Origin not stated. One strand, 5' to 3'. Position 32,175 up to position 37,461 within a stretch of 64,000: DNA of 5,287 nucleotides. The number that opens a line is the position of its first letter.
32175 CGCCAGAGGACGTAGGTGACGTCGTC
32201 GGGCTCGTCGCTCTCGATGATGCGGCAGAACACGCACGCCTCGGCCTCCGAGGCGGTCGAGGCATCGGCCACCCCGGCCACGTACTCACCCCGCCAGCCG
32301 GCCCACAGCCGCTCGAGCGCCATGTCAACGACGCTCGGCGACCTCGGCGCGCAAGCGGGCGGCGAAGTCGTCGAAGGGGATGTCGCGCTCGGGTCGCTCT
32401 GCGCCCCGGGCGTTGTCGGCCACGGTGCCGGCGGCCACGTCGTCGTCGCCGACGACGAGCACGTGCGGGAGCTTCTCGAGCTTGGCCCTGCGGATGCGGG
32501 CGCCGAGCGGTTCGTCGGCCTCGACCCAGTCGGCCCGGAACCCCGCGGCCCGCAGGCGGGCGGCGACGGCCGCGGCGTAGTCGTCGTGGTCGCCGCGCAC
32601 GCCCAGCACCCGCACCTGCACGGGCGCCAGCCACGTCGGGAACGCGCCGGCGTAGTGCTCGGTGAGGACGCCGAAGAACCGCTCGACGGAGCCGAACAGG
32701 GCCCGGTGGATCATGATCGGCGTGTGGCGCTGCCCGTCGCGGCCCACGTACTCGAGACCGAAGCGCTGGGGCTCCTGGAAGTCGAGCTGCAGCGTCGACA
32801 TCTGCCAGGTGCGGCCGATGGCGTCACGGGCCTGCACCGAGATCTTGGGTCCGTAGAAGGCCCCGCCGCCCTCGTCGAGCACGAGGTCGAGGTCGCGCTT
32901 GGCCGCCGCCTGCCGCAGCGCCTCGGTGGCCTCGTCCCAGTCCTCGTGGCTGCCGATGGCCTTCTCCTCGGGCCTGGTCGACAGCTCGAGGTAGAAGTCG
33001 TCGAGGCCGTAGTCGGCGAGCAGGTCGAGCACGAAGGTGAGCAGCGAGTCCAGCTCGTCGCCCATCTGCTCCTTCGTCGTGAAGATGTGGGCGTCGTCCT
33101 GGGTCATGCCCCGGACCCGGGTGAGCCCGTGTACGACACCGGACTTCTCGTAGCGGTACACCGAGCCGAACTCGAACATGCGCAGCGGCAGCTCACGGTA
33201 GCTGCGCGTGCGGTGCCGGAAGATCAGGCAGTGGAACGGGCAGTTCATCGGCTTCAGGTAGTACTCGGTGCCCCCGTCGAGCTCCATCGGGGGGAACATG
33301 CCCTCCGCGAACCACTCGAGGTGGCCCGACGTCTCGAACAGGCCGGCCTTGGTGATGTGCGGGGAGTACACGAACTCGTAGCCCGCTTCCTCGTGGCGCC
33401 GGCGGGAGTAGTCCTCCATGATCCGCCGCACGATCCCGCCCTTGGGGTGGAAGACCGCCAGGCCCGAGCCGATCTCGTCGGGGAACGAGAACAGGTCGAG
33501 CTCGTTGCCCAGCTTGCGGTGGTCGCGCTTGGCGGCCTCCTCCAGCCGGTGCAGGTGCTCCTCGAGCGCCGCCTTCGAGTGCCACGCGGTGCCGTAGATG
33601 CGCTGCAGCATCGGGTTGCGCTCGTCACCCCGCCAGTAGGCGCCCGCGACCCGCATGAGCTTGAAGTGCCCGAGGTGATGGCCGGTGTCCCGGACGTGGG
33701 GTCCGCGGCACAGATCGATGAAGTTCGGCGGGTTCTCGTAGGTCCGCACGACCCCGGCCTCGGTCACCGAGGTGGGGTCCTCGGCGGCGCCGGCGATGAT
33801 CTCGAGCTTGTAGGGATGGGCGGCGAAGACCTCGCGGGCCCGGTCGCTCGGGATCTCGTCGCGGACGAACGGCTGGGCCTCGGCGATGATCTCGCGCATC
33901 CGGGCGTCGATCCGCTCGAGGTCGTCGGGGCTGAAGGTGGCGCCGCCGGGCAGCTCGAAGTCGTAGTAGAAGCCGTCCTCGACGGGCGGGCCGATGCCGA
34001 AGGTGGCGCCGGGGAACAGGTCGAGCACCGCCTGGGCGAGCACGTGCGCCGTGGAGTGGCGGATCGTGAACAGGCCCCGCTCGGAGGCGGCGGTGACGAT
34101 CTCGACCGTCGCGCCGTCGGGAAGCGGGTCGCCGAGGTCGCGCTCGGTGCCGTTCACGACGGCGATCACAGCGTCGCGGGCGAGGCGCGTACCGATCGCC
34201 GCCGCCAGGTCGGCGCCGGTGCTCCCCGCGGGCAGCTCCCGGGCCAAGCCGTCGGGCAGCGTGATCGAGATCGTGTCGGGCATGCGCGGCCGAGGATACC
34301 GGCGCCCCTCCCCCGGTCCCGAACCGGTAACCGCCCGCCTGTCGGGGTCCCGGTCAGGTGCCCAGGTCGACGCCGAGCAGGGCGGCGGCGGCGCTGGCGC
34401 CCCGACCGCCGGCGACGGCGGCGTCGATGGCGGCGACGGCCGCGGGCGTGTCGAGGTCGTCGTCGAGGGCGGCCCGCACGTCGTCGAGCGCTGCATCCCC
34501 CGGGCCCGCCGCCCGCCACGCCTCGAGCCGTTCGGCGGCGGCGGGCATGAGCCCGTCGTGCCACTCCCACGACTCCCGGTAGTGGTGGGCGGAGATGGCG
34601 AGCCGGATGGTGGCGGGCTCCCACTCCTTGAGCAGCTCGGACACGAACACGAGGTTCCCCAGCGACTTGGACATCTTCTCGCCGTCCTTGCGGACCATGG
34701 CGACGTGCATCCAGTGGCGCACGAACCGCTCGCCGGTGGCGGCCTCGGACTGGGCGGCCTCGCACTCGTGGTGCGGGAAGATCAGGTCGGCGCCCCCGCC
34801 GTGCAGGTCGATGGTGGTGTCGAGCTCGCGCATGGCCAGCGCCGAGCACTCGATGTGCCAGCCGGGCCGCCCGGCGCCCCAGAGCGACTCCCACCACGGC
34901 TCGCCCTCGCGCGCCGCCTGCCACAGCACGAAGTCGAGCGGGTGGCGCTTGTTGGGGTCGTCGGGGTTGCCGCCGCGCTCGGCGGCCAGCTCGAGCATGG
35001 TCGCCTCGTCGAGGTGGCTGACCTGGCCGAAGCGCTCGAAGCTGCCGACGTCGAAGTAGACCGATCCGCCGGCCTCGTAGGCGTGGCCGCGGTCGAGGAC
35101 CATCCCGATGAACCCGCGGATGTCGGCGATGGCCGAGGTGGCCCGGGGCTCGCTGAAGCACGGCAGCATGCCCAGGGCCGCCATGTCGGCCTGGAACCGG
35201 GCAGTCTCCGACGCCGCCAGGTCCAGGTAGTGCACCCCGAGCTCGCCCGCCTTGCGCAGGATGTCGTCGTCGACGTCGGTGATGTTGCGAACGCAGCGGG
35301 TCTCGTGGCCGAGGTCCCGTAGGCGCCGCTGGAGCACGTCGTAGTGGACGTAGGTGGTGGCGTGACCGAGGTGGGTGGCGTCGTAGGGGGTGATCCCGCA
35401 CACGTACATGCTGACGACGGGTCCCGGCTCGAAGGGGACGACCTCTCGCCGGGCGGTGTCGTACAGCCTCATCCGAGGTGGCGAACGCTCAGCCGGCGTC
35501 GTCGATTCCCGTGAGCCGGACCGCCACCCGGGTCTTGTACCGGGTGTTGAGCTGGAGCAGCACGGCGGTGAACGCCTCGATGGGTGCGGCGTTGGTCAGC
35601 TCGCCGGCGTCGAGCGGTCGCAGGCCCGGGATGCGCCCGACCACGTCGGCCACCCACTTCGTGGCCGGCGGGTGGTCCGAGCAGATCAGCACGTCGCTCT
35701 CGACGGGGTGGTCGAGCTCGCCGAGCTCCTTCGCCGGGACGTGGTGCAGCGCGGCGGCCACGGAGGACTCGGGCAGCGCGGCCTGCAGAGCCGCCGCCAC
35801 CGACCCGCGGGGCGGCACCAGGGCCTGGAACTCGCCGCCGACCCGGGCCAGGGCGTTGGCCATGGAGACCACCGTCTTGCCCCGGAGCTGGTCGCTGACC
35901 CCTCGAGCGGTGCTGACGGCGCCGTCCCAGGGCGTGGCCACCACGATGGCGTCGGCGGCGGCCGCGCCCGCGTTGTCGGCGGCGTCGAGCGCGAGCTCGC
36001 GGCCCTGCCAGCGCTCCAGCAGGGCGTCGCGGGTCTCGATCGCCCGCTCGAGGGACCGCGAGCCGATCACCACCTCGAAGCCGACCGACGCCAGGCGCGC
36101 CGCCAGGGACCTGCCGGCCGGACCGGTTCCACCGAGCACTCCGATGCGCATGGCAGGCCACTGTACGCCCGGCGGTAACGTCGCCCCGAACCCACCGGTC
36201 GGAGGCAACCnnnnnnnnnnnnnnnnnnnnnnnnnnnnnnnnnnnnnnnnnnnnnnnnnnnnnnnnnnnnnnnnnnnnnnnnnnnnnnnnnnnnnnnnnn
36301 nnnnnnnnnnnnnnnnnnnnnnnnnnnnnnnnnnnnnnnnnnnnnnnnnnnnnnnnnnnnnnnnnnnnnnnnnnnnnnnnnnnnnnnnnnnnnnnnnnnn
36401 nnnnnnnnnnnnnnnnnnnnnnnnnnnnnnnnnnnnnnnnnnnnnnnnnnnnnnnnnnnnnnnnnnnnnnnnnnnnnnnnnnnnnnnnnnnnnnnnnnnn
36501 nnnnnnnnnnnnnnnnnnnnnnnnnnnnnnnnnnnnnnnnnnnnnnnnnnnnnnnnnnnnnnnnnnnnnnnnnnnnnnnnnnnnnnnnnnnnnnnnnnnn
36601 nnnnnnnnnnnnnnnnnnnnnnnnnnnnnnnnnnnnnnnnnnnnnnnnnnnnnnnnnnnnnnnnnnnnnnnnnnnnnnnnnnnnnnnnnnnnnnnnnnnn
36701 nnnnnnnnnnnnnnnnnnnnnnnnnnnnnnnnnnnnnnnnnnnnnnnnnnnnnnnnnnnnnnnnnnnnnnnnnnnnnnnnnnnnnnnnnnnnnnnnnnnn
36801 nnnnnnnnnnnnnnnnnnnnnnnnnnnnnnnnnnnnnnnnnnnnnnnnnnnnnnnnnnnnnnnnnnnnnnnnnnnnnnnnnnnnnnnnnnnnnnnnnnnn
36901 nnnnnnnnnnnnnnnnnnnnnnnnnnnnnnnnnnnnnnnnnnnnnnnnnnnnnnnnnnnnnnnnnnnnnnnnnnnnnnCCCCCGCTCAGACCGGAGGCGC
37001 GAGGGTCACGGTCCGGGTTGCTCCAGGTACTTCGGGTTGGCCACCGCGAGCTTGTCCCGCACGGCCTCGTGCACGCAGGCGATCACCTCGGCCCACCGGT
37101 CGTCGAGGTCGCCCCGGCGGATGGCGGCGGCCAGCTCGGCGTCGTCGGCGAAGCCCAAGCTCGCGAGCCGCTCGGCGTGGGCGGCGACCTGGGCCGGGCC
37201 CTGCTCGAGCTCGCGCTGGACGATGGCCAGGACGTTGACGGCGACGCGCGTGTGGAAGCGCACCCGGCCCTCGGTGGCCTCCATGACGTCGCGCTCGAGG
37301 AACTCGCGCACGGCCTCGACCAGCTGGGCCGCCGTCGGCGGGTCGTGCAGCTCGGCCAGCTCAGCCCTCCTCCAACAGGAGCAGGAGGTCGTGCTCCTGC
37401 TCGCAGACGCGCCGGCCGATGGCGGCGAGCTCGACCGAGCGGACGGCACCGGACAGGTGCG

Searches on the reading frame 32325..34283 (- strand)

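Call 30: search_protein_families(library=pfam, proteins=[window:32325-34283:-], max_evalue=0.00001)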
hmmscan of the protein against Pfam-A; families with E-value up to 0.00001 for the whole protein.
window:32325-34283:- (652 aa): 4 families
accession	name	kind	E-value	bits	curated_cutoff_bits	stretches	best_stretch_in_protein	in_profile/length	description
PF00587.30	tRNA-synt_2b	-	2.8e-43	148.5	29.3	1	336-544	6-179/179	tRNA synthetase class II core domain (G, H, P, S and T)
PF02824.27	TGS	-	8.1e-16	58.3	22.2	1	5-64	1-60/60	TGS domain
PF03129.25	HGTP_anticodon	-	4.5e-14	52.8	21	1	556-646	1-93/94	Anticodon binding domain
PF07973.19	tRNA_SAD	-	2.7e-12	46.9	24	1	179-230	1-44/44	Threonyl and Alanyl tRNA synthetase second additional domain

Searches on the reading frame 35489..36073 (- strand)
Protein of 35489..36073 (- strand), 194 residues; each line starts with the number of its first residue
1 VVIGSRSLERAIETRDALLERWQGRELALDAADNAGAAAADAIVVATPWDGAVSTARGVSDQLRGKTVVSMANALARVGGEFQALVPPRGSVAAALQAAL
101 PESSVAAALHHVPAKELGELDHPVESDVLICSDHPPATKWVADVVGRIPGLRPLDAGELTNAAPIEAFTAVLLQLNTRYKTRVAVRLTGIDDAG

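Call 30: search_protein_families(library=pfam, proteins=[window:35489-36073:-], max_evalue=0.00001)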
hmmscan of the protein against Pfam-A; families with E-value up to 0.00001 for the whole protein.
window:35489-36073:- (194 aa): 1 family
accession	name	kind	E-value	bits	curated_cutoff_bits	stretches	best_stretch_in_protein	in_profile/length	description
PF03807.23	F420_oxidored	-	3.2e-06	28.1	21.6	1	2-73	28-93/94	NADP oxidoreductase coenzyme F420-dependent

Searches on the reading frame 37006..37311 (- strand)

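Call 30: search_protein_families(library=pfam, proteins=[window:37006-37311:-], max_evalue=0.00001)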
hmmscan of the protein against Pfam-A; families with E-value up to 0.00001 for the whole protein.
window:37006-37311:- (101 aa): 1 family
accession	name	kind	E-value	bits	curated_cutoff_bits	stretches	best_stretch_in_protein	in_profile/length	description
PF19802.4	DUF6285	-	2.2e-28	99.2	28.1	1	12-95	2-91/91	Domain of unknown function (DUF6285)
